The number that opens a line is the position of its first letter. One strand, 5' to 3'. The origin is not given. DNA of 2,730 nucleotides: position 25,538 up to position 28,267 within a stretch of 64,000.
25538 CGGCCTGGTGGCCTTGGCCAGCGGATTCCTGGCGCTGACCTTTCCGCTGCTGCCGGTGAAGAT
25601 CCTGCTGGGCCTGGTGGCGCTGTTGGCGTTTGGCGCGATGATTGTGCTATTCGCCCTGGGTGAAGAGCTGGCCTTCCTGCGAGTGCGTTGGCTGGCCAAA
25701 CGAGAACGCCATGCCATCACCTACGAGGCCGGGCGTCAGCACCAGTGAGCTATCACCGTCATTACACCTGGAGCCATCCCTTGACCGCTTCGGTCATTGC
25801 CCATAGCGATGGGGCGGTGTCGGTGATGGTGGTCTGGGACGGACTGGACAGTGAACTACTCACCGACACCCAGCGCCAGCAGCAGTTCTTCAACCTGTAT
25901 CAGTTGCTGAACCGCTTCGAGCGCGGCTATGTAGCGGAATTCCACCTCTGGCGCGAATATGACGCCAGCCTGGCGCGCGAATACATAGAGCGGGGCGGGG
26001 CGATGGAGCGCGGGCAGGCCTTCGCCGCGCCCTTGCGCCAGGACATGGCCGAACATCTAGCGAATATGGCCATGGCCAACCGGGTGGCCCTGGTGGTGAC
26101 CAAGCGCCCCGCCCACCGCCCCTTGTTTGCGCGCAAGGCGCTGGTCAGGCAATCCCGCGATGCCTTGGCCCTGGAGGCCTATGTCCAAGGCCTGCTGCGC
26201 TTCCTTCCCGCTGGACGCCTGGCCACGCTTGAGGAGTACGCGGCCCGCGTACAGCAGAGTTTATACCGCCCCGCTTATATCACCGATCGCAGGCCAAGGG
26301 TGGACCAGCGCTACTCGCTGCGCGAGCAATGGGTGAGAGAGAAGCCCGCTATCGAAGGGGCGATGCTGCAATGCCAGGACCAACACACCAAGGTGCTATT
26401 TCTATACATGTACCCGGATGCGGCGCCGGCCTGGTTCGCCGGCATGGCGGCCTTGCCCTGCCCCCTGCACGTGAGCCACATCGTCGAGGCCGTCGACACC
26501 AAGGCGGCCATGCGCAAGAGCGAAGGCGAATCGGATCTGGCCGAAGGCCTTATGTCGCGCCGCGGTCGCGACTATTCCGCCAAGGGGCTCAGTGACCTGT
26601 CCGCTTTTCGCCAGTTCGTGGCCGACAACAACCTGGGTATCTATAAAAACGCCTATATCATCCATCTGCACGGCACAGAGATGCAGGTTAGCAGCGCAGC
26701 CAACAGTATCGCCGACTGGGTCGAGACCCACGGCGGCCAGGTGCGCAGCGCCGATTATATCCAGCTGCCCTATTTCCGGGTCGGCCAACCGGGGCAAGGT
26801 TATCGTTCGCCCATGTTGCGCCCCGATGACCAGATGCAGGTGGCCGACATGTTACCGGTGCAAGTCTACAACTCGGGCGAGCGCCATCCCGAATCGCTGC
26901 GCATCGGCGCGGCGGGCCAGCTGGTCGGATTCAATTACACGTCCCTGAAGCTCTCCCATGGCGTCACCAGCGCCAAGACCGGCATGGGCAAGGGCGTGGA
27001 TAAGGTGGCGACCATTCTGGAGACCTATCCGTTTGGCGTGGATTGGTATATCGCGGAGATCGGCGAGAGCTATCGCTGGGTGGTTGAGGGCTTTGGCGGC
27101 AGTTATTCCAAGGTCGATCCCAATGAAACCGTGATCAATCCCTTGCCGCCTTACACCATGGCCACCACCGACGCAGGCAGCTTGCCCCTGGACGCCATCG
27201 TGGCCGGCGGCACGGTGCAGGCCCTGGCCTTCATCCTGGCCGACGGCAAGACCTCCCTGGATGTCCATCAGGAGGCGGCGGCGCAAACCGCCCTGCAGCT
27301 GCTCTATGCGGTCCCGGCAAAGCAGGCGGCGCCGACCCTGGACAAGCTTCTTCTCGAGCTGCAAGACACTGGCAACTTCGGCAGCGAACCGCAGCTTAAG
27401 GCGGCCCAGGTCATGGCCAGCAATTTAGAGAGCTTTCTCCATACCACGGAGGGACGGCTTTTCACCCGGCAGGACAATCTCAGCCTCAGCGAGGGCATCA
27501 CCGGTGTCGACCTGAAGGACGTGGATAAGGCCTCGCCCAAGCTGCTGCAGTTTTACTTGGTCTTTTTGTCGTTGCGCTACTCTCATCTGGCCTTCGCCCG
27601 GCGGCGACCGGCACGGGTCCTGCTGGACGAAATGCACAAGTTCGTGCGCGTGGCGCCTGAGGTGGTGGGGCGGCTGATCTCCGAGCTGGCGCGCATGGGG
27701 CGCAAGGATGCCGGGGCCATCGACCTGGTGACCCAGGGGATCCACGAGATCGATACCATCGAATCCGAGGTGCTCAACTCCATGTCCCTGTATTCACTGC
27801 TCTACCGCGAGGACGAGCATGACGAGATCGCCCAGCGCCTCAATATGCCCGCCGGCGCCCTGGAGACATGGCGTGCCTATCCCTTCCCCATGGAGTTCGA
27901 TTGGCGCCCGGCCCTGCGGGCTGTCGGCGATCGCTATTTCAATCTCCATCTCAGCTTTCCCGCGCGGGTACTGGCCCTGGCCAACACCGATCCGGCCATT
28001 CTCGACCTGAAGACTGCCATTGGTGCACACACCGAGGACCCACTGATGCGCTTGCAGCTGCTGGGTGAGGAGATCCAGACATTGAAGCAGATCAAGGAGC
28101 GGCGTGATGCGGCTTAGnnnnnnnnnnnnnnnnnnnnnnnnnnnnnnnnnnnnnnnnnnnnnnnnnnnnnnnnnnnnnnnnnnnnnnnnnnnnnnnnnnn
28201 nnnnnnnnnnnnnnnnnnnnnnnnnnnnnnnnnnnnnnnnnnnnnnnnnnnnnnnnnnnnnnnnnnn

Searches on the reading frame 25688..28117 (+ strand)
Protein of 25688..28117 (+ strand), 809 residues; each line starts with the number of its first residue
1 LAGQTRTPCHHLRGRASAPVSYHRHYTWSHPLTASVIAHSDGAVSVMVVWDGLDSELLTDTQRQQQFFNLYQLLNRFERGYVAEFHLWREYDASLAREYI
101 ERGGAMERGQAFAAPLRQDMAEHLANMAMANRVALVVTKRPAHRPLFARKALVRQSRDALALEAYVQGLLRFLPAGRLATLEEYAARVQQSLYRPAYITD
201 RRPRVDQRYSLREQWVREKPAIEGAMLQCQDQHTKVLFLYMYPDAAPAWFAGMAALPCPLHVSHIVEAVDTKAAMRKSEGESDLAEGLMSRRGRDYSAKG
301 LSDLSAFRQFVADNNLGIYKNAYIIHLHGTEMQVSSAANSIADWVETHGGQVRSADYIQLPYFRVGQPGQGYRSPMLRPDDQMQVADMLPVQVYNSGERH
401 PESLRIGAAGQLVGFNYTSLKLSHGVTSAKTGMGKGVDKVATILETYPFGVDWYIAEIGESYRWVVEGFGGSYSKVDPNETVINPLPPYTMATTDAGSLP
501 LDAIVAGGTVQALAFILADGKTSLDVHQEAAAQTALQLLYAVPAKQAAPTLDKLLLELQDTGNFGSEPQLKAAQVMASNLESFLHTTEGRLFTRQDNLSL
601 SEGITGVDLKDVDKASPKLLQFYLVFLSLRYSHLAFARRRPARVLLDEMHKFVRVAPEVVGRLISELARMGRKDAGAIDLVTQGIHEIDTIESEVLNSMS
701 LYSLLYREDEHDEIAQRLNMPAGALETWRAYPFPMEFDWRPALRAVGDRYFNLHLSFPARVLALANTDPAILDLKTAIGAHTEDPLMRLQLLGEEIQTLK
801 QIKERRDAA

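Call 26: search_protein_families(library=pfam, proteins=[window:25688-28117:+], max_evalue=0.001)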
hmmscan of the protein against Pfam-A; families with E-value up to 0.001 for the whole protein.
window:25688-28117:+ (809 aa): 0 families

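Call 53: search_protein_families(library=ncbifam, proteins=[window:25688-28117:+], max_evalue=0.01)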
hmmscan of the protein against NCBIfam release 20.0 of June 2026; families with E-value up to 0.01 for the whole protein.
window:25688-28117:+ (809 aa): 2 families
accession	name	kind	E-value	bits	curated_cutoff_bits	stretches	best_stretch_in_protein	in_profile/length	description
TIGR02746.1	TraC-F-type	equivalog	7.8e-21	73.7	567.05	1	376-690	382-690/800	type IV secretion system protein TraC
TIGR00929.1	VirB4_CagE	subfamily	3.7e-15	55.2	643.1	2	241-689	249-681/792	VirB4 family type IV secretion/conjugal transfer ATPase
